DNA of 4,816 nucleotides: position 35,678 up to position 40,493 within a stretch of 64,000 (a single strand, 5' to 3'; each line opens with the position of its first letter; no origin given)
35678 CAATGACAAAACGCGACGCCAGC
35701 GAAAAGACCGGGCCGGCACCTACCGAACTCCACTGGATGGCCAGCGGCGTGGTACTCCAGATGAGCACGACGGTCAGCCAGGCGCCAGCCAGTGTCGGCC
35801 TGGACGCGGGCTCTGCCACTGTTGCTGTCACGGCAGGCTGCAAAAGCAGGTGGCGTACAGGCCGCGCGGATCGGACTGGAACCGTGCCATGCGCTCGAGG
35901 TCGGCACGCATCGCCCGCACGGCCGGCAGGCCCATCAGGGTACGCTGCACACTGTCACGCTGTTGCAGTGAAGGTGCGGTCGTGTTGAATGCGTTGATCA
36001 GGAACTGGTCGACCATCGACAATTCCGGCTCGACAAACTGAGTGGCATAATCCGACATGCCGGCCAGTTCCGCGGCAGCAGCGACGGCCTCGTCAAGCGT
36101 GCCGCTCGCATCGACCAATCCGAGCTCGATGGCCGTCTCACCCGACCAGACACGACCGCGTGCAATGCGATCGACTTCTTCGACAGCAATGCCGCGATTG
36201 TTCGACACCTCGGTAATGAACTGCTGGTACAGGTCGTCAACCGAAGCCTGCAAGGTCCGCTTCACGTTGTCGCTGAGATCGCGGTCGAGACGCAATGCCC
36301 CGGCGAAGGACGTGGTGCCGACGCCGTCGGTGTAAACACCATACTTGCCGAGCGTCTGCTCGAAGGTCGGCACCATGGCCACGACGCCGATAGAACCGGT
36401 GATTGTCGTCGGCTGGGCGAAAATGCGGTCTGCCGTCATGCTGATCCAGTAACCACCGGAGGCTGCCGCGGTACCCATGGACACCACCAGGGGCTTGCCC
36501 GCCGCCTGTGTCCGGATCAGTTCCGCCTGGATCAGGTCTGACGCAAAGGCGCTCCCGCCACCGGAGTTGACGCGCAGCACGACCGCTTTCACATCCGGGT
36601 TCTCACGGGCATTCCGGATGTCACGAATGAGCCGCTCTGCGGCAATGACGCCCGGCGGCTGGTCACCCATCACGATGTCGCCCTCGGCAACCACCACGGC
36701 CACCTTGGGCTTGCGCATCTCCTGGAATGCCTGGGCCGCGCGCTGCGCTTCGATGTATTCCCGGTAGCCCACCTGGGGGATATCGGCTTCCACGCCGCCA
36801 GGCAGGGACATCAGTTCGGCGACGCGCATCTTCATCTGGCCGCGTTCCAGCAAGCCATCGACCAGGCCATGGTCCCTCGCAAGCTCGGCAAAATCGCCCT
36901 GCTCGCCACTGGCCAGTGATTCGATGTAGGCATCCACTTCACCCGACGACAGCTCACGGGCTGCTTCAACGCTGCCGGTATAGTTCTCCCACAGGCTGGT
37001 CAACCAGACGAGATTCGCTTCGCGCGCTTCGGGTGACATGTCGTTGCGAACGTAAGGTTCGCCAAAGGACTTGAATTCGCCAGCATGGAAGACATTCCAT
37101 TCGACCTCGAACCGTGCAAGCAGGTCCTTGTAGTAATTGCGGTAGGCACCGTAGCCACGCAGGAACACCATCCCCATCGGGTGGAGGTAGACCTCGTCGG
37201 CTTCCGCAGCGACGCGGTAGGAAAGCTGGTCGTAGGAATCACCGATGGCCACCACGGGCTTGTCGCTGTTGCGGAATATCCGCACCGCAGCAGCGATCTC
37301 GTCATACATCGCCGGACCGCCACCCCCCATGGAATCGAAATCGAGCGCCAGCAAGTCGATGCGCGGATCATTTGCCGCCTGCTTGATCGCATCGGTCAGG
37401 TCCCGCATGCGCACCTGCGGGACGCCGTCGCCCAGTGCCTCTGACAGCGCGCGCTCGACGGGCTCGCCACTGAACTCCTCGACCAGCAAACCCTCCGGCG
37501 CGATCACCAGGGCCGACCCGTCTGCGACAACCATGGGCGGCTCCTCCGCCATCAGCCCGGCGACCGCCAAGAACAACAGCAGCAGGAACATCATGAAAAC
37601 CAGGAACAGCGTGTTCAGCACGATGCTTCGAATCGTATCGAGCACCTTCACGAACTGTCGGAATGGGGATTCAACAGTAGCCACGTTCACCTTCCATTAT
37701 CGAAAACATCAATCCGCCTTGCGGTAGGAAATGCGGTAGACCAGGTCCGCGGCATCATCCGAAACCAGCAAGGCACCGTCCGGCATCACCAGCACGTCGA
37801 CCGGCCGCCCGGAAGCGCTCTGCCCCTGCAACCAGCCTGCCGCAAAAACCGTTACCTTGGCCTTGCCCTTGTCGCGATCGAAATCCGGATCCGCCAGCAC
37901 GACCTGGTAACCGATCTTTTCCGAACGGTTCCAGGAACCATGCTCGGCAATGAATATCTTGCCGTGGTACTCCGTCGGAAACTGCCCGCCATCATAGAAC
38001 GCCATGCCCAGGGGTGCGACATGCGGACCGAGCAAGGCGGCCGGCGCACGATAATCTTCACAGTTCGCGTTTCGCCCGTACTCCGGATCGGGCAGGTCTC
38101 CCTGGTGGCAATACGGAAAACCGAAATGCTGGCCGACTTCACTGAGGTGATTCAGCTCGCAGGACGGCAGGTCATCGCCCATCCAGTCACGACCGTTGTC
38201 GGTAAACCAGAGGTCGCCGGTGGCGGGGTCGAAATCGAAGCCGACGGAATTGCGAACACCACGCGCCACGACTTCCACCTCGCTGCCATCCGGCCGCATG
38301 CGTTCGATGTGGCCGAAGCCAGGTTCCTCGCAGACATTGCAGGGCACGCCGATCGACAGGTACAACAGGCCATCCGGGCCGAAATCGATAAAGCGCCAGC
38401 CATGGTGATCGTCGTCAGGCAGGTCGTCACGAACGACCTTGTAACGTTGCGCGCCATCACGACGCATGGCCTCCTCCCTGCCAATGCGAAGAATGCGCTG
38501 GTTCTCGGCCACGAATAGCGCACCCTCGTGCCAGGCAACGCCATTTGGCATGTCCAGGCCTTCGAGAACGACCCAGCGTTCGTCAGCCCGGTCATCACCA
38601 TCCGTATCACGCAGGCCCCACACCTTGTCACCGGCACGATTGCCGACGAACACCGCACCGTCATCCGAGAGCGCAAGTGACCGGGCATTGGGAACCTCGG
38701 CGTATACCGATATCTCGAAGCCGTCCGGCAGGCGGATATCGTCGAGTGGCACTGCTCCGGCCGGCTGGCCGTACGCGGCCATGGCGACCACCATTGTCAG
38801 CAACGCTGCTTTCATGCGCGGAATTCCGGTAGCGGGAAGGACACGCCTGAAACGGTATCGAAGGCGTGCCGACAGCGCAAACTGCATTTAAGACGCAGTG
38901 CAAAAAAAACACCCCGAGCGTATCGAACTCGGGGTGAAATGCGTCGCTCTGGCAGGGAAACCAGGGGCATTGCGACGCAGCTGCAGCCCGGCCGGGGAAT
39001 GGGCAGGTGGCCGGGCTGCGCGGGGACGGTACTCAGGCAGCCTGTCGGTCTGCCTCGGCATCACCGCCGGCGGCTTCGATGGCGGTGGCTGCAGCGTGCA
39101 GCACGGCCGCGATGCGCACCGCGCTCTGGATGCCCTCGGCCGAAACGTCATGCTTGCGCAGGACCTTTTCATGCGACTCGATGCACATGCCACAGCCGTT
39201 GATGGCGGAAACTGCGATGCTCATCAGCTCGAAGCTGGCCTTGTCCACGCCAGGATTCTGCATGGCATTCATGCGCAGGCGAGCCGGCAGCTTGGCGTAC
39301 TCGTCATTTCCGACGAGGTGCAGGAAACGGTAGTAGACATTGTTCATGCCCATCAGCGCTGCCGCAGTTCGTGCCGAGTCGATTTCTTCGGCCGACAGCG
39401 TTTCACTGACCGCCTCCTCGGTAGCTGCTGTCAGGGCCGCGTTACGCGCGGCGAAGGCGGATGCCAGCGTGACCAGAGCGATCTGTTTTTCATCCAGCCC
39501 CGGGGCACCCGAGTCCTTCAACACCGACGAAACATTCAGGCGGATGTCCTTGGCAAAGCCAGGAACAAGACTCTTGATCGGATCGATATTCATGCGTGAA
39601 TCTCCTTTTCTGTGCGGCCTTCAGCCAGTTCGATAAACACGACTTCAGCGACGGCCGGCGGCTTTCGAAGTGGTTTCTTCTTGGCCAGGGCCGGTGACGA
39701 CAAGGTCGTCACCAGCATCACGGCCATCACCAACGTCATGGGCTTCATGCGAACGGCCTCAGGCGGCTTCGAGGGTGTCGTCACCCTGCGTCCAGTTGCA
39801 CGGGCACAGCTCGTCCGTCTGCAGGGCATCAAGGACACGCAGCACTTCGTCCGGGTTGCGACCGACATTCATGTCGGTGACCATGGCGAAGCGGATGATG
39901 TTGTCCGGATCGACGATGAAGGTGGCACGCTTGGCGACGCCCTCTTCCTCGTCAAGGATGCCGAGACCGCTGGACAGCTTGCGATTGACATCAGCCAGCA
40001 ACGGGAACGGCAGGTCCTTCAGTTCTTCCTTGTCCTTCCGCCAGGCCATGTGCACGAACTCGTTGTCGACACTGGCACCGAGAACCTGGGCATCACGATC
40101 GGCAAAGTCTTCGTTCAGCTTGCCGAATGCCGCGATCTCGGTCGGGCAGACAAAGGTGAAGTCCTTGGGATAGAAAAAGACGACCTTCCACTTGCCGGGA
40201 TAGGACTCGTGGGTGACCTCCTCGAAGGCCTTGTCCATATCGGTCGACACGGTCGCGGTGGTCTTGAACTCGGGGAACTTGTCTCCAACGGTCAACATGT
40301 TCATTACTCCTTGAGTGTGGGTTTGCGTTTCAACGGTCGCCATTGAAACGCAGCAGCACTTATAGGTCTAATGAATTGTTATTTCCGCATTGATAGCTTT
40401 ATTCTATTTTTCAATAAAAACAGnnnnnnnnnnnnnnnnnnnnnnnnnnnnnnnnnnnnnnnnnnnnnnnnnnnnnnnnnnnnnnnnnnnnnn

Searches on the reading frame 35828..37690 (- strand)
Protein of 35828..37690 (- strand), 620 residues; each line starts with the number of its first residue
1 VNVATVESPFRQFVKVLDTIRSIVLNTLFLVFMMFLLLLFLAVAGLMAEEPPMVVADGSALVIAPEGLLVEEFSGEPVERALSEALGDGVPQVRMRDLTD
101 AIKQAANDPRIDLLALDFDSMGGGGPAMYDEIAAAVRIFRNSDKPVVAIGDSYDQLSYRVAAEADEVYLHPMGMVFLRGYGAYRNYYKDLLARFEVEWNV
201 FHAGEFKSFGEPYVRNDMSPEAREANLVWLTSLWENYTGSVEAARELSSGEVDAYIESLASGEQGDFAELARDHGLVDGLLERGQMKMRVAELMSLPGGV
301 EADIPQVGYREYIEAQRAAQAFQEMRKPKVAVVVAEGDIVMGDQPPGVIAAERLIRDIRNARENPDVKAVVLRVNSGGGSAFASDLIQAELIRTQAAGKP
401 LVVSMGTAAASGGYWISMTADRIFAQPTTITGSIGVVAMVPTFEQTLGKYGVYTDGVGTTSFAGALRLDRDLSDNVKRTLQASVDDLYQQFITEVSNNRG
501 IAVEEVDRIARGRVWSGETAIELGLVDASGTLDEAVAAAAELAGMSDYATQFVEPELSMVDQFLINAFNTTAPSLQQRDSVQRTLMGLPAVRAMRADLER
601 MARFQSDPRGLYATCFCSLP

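Call 56: search_protein_families(library=pfam, proteins=[window:35828-37690:-], max_evalue=0.00001)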
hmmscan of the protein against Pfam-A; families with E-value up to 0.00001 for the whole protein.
window:35828-37690:- (620 aa): 1 family
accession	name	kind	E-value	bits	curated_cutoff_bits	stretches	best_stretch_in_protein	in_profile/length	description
PF01343.23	Peptidase_S49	-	1.4e-74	249.6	24.9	2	395-545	3-153/154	Peptidase family S49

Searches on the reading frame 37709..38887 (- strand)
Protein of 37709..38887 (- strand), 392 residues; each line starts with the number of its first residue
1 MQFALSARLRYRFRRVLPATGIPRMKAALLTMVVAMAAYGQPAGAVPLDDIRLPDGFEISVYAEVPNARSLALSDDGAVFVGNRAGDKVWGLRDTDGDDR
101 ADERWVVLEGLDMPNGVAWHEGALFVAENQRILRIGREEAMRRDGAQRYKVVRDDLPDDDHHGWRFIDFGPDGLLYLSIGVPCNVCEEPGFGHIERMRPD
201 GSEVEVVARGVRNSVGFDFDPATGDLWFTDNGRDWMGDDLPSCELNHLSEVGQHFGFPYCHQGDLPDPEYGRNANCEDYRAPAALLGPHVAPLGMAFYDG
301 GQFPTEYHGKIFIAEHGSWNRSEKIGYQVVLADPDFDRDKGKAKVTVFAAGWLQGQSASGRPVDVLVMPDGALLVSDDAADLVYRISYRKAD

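Call 56: search_protein_families(library=pfam, proteins=[window:37709-38887:-], max_evalue=0.00001)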
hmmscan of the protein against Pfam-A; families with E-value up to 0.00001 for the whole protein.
window:37709-38887:- (392 aa): 2 families
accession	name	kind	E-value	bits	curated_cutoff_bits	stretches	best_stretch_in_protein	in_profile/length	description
PF07995.17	GSDH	-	7.2e-15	55.5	25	1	149-314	99-276/332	Glucose / Sorbosone dehydrogenase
PF23500.1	DUF7133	-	2e-14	54.2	27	1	84-377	56-346/385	Domain of unknown function (DUF7133)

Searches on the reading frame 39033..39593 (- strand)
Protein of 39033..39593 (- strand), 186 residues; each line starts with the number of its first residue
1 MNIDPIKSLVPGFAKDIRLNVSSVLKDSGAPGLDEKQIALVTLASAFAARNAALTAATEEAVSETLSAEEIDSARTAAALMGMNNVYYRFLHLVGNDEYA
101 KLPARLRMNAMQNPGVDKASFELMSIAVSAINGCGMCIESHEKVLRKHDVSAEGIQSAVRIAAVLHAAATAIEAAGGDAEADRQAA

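Call 56: search_protein_families(library=pfam, proteins=[window:39033-39593:-], max_evalue=0.00001)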
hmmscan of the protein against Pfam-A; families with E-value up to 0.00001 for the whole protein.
window:39033-39593:- (186 aa): 1 family
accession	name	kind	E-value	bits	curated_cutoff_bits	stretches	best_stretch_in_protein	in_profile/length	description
PF02627.25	CMD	-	7.3e-20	71.2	23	1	98-174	2-78/84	Carboxymuconolactone decarboxylase family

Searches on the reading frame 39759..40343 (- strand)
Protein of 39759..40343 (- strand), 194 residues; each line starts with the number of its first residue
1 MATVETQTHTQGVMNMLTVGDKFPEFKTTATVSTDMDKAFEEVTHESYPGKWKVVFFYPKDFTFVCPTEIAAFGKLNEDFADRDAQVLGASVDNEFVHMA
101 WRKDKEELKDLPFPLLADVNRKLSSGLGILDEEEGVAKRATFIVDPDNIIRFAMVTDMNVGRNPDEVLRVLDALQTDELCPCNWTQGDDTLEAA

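Call 56: search_protein_families(library=pfam, proteins=[window:39759-40343:-], max_evalue=0.00001)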
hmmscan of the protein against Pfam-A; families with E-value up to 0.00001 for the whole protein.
window:39759-40343:- (194 aa): 2 families
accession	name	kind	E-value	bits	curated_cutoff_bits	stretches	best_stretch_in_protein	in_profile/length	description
PF00578.27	AhpC-TSA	-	1.1e-37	129.2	26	1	19-152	1-123/124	AhpC/TSA family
PF08534.16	Redoxin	-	2.2e-18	66.9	26.6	1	19-163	2-140/148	Redoxin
